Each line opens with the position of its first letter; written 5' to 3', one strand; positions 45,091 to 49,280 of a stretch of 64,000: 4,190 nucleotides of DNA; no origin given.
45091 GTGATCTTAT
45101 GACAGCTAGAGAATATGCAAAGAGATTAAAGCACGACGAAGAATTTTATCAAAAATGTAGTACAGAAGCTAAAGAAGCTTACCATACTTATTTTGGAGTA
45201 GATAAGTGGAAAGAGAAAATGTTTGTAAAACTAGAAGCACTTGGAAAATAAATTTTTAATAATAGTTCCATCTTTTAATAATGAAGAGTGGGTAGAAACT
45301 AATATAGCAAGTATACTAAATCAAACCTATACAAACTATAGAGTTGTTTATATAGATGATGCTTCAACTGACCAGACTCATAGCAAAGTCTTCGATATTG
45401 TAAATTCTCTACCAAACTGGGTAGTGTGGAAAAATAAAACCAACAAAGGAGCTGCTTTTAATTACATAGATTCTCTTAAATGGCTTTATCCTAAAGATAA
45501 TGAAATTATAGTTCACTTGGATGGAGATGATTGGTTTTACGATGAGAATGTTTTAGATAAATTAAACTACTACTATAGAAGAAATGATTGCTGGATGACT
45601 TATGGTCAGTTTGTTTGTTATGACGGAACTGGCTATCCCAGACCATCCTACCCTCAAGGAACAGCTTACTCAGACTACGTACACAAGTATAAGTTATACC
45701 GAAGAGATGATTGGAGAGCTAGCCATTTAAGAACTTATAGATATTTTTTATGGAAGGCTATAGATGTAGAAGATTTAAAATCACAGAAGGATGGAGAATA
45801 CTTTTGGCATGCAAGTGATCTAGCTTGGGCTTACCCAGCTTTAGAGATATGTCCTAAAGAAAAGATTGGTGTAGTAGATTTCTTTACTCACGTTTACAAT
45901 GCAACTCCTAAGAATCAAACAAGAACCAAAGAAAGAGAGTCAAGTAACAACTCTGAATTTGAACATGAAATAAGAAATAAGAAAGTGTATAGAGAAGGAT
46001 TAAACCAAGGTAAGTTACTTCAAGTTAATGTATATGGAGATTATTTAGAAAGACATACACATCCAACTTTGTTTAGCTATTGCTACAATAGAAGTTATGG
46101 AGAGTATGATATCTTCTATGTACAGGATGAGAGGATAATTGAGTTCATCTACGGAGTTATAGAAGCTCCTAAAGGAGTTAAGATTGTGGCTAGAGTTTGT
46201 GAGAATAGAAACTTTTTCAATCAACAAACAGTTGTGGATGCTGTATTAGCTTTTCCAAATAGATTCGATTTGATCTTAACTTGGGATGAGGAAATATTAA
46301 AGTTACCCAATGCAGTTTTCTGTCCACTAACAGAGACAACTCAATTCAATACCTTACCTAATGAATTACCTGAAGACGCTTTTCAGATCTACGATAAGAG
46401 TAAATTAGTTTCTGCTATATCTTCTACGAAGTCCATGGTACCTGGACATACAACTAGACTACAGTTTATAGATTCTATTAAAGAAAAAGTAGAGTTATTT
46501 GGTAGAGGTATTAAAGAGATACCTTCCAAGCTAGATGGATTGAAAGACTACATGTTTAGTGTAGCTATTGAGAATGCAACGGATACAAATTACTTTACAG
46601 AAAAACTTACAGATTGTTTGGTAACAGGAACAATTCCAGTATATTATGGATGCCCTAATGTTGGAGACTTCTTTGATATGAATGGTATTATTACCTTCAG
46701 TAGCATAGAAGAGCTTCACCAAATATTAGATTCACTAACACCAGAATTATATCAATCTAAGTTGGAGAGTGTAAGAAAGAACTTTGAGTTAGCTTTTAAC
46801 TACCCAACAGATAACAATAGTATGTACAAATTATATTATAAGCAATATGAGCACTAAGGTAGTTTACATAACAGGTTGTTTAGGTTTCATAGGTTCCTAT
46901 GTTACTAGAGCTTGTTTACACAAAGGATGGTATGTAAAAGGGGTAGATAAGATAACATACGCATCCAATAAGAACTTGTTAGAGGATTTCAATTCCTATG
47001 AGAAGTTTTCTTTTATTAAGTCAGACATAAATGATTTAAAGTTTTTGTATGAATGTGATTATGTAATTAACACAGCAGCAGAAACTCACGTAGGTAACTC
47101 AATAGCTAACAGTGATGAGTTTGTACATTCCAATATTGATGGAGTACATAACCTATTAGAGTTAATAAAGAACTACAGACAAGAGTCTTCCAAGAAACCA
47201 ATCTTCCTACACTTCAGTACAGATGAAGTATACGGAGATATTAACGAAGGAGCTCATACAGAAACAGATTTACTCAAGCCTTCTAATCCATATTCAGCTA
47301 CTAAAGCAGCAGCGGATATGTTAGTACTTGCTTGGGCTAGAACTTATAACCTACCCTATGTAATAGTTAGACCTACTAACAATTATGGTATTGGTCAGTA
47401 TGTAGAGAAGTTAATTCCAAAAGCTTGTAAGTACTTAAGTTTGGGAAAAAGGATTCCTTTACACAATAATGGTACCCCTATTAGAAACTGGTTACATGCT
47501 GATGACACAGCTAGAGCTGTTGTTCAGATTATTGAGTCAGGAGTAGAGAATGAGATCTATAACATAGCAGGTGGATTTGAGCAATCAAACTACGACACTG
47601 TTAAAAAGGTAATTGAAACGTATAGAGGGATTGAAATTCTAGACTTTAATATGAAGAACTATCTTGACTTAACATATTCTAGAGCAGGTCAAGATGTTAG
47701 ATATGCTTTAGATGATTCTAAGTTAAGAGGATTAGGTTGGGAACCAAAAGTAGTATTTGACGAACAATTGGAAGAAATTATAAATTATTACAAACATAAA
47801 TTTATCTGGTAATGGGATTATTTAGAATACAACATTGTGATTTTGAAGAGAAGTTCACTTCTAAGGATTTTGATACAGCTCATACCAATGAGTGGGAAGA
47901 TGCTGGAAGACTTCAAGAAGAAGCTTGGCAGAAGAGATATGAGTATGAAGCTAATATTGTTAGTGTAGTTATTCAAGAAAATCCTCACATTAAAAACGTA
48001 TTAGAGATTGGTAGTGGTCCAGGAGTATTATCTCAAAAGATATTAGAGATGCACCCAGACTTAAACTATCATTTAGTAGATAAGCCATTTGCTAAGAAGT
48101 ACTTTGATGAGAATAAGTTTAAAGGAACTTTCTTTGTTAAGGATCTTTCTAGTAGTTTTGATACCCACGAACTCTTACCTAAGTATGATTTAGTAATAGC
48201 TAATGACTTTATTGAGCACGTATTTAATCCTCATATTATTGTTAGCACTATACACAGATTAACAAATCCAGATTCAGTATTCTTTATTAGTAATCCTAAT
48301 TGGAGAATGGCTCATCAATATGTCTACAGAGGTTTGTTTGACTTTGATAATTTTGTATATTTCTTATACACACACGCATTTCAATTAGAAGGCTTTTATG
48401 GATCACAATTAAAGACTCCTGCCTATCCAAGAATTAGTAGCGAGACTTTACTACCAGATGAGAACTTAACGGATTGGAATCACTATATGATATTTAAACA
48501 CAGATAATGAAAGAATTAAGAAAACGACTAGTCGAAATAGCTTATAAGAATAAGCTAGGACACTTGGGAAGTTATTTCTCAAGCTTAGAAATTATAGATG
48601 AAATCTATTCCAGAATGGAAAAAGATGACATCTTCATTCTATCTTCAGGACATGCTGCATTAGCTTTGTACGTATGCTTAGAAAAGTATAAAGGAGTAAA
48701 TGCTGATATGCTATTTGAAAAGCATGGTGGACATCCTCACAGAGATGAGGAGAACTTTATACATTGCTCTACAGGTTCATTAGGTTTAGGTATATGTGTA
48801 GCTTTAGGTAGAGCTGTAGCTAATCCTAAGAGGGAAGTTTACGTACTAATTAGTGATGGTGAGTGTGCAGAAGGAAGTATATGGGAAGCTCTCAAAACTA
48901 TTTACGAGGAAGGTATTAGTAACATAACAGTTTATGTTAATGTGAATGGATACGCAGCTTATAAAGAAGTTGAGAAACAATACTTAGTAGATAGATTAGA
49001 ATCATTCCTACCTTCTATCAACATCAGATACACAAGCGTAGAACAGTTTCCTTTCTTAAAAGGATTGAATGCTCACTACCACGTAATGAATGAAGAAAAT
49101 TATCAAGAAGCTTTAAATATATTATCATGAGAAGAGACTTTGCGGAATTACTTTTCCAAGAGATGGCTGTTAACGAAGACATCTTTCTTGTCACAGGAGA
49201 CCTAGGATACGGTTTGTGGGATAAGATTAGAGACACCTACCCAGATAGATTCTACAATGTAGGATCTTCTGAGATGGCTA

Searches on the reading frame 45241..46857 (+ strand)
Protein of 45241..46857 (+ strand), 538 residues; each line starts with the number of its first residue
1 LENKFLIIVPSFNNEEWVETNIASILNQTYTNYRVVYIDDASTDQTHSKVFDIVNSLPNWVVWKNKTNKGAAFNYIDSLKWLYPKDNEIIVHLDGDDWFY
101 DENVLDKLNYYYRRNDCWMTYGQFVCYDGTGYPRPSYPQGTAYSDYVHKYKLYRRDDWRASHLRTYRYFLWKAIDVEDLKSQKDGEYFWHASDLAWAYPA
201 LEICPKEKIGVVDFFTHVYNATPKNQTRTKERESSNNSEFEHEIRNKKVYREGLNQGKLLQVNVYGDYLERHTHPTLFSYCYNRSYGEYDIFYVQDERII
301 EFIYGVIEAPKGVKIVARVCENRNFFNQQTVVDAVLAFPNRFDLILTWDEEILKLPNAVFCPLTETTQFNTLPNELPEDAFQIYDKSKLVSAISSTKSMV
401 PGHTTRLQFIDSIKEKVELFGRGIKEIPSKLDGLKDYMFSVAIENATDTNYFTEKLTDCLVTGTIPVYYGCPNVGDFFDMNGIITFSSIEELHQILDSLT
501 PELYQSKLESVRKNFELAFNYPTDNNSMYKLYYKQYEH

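Call 3: search_protein_families(library=pfam, proteins=[window:45241-46857:+])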
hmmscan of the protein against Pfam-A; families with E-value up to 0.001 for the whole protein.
window:45241-46857:+ (538 aa): 3 families
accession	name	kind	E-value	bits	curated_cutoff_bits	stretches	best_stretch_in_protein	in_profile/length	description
PF00535.33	Glycos_transf_2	-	3.2e-17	63.4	23.3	1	7-146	2-132/168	Glycosyl transferase family 2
PF00852.26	Glyco_transf_10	-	4.8e-10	39.8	23.9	1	386-500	4-126/182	Glycosyltransferase family 10 (fucosyltransferase) C-term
PF13641.12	Glyco_tranf_2_3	-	0.00019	21.9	27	1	5-97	3-97/230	Glycosyltransferase like family 2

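Call 4: search_protein_families(library=ncbifam, proteins=[window:45241-46857:+])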
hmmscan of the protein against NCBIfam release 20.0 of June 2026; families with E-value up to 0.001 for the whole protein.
window:45241-46857:+ (538 aa): 9 families
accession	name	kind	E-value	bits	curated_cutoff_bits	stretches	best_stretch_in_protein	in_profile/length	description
NF047683.1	TeichurnBiosyTuaG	equivalog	2.8e-14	53.4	400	1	5-128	8-127/252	teichuronic acid biosynthesis protein TuaG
TIGR03937.1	PgaC_IcaA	equivalog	1.1e-10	41.1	422.3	1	6-97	48-136/407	poly-beta-1,6-N-acetyl-D-glucosamine synthase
NF053739.1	GlytfEpsEBac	equivalog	5e-10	38.8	450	1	5-110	3-106/265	glycosyltransferase EpsE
NF007482.0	PRK10073.1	equivalog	5.2e-06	25.7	423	1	3-73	6-75/334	glycosyltransferase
NF050050.1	ProtGlycPglI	equivalog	8.7e-06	25.3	500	1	4-103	3-100/306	GalNAc(5)-diNAcBac-PP-undecaprenol beta-1,3-glucosyltransferase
TIGR03111.1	glyc2_xrt_Gpos1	hypoth_equivalog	0.00016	20.6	363.95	1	6-106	52-151/439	TIGR03111 family XrtG-associated glycosyltransferase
NF038299.1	EPS_HpsN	equivalog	0.0002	20.5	425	1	7-51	5-49/317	hormogonium polysaccharide biosynthesis glycosyltransferase HpsN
TIGR03469.1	HpnB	hypoth_equivalog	0.0005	19.2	379.25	1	6-48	47-90/386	hopene-associated glycosyltransferase HpnB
NF047588.1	GlcsyltransPgfSStrep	equivalog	0.00058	19.2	500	0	4-71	2-73/308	glycosyltransferase PgfS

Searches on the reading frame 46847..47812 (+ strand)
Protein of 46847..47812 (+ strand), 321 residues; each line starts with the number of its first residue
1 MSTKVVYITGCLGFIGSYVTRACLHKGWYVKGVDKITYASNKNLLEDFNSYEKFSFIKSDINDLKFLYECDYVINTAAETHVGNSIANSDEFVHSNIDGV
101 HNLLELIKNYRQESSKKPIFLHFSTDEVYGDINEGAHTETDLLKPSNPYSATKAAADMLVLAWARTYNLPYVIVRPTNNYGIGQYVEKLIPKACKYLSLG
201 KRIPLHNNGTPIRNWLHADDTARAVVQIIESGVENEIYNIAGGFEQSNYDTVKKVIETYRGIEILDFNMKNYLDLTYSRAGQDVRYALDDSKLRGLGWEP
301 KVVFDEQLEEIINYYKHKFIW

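Call 3: search_protein_families(library=pfam, proteins=[window:46847-47812:+])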
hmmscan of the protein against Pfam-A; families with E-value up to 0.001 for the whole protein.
window:46847-47812:+ (321 aa): 7 families
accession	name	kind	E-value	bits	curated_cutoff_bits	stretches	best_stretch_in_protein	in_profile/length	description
PF16363.11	GDP_Man_Dehyd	-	6e-59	200.6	27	1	8-310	2-331/332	GDP-mannose 4,6 dehydratase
PF01370.27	Epimerase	-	1.1e-52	179.3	20.9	1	6-241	1-240/240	NAD dependent epimerase/dehydratase family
PF07993.18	NAD_binding_4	-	1.2e-12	48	20.1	1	63-181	84-209/258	Male sterility protein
PF01073.25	3Beta_HSD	-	1.5e-12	47.6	22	1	8-226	2-226/280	3-beta hydroxysteroid dehydrogenase/isomerase family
PF04321.23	RmlD_sub_bind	-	4.7e-12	46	27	1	6-259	3-231/287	RmlD substrate binding domain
PF02719.21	Polysacc_synt_2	-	7.2e-07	29.1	20.2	1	8-259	3-247/293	Polysaccharide biosynthesis protein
PF00106.31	adh_short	-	0.00092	19.2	26.6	0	4-65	1-62/195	short chain dehydrogenase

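Call 4: search_protein_families(library=ncbifam, proteins=[window:46847-47812:+])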
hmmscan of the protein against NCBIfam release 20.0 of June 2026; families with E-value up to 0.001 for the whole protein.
window:46847-47812:+ (321 aa): 23 families
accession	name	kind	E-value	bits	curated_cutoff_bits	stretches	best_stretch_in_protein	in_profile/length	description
TIGR01181.1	dTDP_gluc_dehyt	equivalog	1.5e-91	306.8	365.1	1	7-320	3-316/321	dTDP-glucose 4,6-dehydratase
NF007582.0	PRK10217.1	equivalog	1.1e-61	208.9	698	1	4-318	2-334/355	dTDP-glucose 4,6-dehydratase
NF007490.0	PRK10084.1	subfamily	5.3e-61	206.6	649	1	6-318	3-337/361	dTDP-glucose 4,6-dehydratase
TIGR04180.1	EDH_00030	hypoth_equivalog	2.8e-33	115.3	475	1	6-258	1-255/297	NAD-dependent 4,6-dehydratase LegB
TIGR01179.1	galE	equivalog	4.7e-27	94.7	262.3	1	6-312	2-318/332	UDP-glucose 4-epimerase GalE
TIGR02622.1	CDP_4_6_dhtase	equivalog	1.5e-21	77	278.45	1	3-319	4-334/352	CDP-glucose 4,6-dehydratase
NF047922.1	GDPFucSynFcl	equivalog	9.2e-16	58.2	500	1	4-315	3-301/308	GDP-L-fucose synthase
TIGR01472.1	gmd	equivalog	2.9e-15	56.3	415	1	4-274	1-281/342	GDP-mannose 4,6-dehydratase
NF008872.0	PRK11908.1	equivalog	3e-13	49.6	294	1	4-318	2-338/349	bifunctional UDP-4-keto-pentose/UDP-xylose synthase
NF011728.1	PRK15181.1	equivalog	2.8e-12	46.3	760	1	3-248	15-271/348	Vi polysaccharide biosynthesis UDP-N-acetylglucosaminuronic acid C-4 epimerase TviC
TIGR03466.1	HpnA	hypoth_equivalog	1.9e-11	43.4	367.65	1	5-262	2-248/327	hopanoid-associated sugar epimerase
TIGR02197.1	heptose_epim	equivalog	2.6e-11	43.3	274.6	1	7-264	2-268/316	ADP-glyceromanno-heptose 6-epimerase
TIGR01214.1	rmlD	equivalog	1.4e-09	37.5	224.05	1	6-259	2-226/285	dTDP-4-dehydrorhamnose reductase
TIGR01746.1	Thioester-redct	subfamily_domain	1.5e-08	34.2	213.35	1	32-273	40-293/371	thioester reductase domain-containing protein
NF042422.1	oxyalk_red_OleD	equivalog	3.9e-08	33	580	1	6-230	3-216/329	2-alkyl-3-oxoalkanoate reductase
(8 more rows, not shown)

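Call 14: search_solved_structures(query=window:46847-47812:+, show_alignments=0)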
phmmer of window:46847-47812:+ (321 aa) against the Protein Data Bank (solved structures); distinct sequences matched with E-value up to 0.001: 114 (the best 60 are shown).
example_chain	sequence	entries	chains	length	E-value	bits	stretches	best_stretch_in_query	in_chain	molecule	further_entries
2hun_A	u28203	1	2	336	9.7e-75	255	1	6-319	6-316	336aa long hypothetical dTDP-glucose 4,6-dehydratase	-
8shh_A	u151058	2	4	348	8e-57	196.2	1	5-319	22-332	dTDP-glucose 4,6-dehydratase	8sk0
1bxk_A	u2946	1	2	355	1.3e-56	195.4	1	6-317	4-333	PROTEIN (DTDP-GLUCOSE 4,6-DEHYDRATASE)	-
8du1_A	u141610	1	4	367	1.8e-55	191.7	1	4-318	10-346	dTDP-glucose 4,6-dehydratase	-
1g1a_A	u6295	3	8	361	3.2e-55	190.9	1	6-317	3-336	DTDP-D-GLUCOSE 4,6-DEHYDRATASE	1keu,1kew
6bi4_A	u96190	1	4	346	5.4e-55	190.1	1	6-319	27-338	dTDP-glucose 4,6-dehydratase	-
1r66_A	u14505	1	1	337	1.2e-49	172.6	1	7-319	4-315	TDP-glucose-4,6-dehydratase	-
1r6d_A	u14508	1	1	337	1.6e-48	168.9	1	7-319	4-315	TDP-glucose-4,6-dehydratase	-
6vlo_A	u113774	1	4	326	1.2e-46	162.7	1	4-316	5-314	Putative dTDP-D-glucose 4,6-dehydratase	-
1kep_A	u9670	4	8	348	2.7e-45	158.3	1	4-318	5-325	dTDP-D-glucose 4,6-dehydratase | DTDP-GLUCOSE 4,6-DEHYDRATASE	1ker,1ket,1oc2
4zrm_A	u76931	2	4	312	6.4e-24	88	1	6-316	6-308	UDP-glucose 4-epimerase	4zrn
6zl6_A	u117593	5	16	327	1.9e-22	83.2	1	6-313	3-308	Epimerase domain-containing protein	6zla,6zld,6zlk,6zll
6zlj_A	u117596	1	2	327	6.8e-22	81.4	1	6-313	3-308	Epimerase domain-containing protein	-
6dnt_A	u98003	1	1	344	2e-21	79.8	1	2-315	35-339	NAD-dependent epimerase/dehydratase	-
8rdg_A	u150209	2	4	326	9e-19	71.1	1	6-306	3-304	SDR family NAD(P)-dependent oxidoreductase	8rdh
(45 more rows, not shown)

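Call 39: find_related_loci(query=window:46847-47812:+, collection=viral_contigs, flank=10000)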
Query window:46847-47812:+ (321 aa) in viral_contigs; peptide patterns used: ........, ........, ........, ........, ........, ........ (x = any residue, [..] = any of these).
599 stretches matched a pattern (row limit reached: there are more); 597 encode a relative of the query (tblastn E <= 1e-3); the best 80 are kept; 80 distinct loci.
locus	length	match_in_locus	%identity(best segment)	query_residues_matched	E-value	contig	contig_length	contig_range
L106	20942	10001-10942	82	4-321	0e+0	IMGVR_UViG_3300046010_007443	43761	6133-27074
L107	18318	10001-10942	81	4-321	4e-179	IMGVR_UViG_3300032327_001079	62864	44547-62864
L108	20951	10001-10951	80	4-321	1e-178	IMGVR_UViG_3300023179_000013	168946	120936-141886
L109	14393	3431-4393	81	3-321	1e-178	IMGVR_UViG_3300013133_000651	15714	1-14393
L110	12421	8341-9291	80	4-321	2e-177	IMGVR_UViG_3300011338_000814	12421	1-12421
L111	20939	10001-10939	81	4-321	5e-176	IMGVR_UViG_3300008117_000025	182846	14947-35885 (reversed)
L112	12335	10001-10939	81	4-321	5e-176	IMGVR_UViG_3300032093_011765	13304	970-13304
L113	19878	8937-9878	79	4-321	2e-175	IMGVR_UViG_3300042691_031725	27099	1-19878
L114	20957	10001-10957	79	3-321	2e-175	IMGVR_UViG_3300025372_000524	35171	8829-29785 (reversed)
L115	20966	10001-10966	78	4-321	1e-174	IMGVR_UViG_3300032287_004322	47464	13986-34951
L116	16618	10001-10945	77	4-321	5e-172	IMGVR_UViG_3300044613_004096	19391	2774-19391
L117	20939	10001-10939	77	4-321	1e-171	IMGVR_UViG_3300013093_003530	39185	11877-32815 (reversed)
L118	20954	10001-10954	73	2-321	5e-171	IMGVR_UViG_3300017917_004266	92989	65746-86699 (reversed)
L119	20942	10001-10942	78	4-321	1e-170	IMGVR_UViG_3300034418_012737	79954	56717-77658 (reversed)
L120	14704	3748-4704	76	1-321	3e-170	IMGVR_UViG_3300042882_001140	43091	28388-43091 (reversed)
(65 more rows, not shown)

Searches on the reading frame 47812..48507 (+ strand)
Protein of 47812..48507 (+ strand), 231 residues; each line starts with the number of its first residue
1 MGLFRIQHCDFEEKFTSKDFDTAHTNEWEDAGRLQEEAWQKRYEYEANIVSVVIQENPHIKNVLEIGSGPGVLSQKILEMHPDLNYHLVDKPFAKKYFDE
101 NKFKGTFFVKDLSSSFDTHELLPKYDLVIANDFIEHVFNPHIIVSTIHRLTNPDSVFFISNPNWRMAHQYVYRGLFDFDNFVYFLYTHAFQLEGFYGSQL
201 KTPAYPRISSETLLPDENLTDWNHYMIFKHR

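Call 3: search_protein_families(library=pfam, proteins=[window:47812-48507:+])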
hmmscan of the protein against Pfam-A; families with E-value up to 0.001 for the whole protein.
window:47812-48507:+ (231 aa): 7 families
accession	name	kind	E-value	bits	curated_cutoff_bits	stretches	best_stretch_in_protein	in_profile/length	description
PF13489.12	Methyltransf_23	-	7.9e-12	45.6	27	1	52-167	15-126/164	Methyltransferase domain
PF08242.18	Methyltransf_12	-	8.4e-10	39.7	30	1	64-156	1-97/98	Methyltransferase domain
PF13847.12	Methyltransf_31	-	1.1e-09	38.5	27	1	61-163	5-113/145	Methyltransferase domain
PF05175.20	MTS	-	7.7e-05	22.8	23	1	55-131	28-105/170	Methyltransferase small domain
PF08241.18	Methyltransf_11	-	0.00014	22.9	21.2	1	64-159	1-95/95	Methyltransferase domain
PF13649.12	Methyltransf_25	-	0.00053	21.1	27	0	63-153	1-95/97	Methyltransferase domain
PF10294.15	Methyltransf_16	-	0.00083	19.6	21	0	55-160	42-156/174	Lysine methyltransferase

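Call 4: search_protein_families(library=ncbifam, proteins=[window:47812-48507:+])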
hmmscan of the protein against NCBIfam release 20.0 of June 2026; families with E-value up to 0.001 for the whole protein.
window:47812-48507:+ (231 aa): 4 families
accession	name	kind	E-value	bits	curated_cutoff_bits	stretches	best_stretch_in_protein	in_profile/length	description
TIGR01983.1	UbiG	equivalog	1.5e-07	31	102.95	1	56-163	46-155/228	bifunctional 2-polyprenyl-6-hydroxyphenol methylase/3-demethylubiquinol 3-O-methyltransferase UbiG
TIGR02072.1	BioC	equivalog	2.3e-07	30.8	184.95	1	48-160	22-133/244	malonyl-ACP O-methyltransferase BioC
TIGR04345.1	ovoA_Cterm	equivalog_domain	0.00056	19.5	170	0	119-162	129-172/242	putative 4-mercaptohistidine N1-methyltransferase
TIGR04371.1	methyltran_NanM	subfamily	0.00061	19.4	44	0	56-93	147-183/273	putative sugar O-methyltransferase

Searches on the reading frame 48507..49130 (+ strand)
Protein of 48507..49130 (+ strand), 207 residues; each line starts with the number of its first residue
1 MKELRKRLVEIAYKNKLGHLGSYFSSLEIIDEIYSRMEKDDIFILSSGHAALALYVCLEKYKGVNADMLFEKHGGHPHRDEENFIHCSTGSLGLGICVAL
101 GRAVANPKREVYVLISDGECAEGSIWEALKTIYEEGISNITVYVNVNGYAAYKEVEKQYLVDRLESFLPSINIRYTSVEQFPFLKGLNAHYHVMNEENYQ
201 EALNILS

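Call 11: search_protein_families(library=pfam, proteins=[window:48507-49130:+])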
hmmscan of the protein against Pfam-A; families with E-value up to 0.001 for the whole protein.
window:48507-49130:+ (207 aa): 3 families
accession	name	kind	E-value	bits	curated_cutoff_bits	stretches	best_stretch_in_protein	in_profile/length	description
PF13292.11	DXP_synthase_N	-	2.8e-08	33.8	21.2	1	2-155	23-179/274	1-deoxy-D-xylulose-5-phosphate synthase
PF00456.26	Transketolase_N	-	1.1e-07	31.6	22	1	23-128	28-164/334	Transketolase, thiamine diphosphate binding domain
PF02775.26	TPP_enzyme_C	-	2.6e-06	27.8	21.9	1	83-154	20-90/151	Thiamine pyrophosphate enzyme, C-terminal TPP binding domain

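Call 24: search_protein_families(library=ncbifam, proteins=[window:48507-49130:+], max_evalue=0.00001)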
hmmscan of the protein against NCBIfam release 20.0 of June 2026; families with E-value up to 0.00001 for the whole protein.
window:48507-49130:+ (207 aa): 8 families
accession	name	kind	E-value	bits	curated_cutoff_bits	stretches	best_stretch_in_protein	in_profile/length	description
NF004559.0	PRK05899.2-5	equivalog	1.2e-27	96.5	488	1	3-165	24-205/627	transketolase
NF004556.0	PRK05899.2-2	equivalog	8.2e-13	47.5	575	1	5-148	25-187/639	transketolase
NF004558.0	PRK05899.2-4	equivalog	2.3e-11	42.8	788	1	40-178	56-212/651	transketolase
TIGR00204.1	dxs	equivalog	1.4e-07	30.4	465.95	1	2-147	23-171/616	1-deoxy-D-xylulose-5-phosphate synthase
TIGR00232.1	tktlase_bact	equivalog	5.5e-07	28.3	682.25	1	41-106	54-126/654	transketolase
NF005485.1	PRK07092.1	equivalog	1.3e-06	27.5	493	1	78-165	384-469/523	benzoylformate decarboxylase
NF005470.0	PRK07064.1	equivalog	1.5e-06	27.5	495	1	80-162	397-477/552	thiamine pyrophosphate-binding protein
NF005760.0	PRK07586.1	equivalog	3.5e-06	26.3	363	1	83-150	378-443/514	acetolactate synthase large subunit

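Call 44: search_solved_structures(query=window:48507-49130:+, max_evalue=0.01)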
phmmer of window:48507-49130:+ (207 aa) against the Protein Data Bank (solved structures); distinct sequences matched with E-value up to 0.01: 61 (the best 60 are shown).
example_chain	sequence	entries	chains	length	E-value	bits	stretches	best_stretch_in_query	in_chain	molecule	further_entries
6yak_AAA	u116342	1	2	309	5.1e-13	52.5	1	30-151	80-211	N-terminal component of the split chain transketolase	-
3ooy_A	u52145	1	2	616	1.1e-09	41.7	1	38-150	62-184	Transketolase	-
3mos_A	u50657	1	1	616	1.1e-09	41.7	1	38-150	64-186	Transketolase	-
6rjb_A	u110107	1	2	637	1.1e-09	41.6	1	38-150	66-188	Transketolase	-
4kxu_A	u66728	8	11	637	1.1e-09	41.6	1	38-150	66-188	Transketolase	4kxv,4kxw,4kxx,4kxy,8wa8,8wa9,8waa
6ha3_A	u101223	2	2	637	3e-09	40.2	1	38-150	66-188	Transketolase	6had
2e6k_A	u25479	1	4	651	4.2e-05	26.7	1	41-147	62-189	Transketolase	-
7wrr_A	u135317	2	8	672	4.5e-05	26.6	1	41-147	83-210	Transketolase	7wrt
5vrb_A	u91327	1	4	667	0.00099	22.2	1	40-106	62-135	Transketolase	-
3rim_A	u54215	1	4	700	0.0011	22.1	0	41-107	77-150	Transketolase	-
1pi3_A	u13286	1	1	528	0.0019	21.3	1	80-152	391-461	Benzoylformate decarboxylase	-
5dgt_A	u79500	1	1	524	0.0019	21.3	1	80-152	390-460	Benzoylformate decarboxylase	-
5dei_A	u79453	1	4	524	0.0019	21.3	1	80-152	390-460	Benzoylformate decarboxylase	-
3f6b_X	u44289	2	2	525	0.0019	21.3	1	80-152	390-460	Benzoylformate decarboxylase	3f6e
2fn3_A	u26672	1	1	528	0.0019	21.3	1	80-152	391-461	Benzoylformate decarboxylase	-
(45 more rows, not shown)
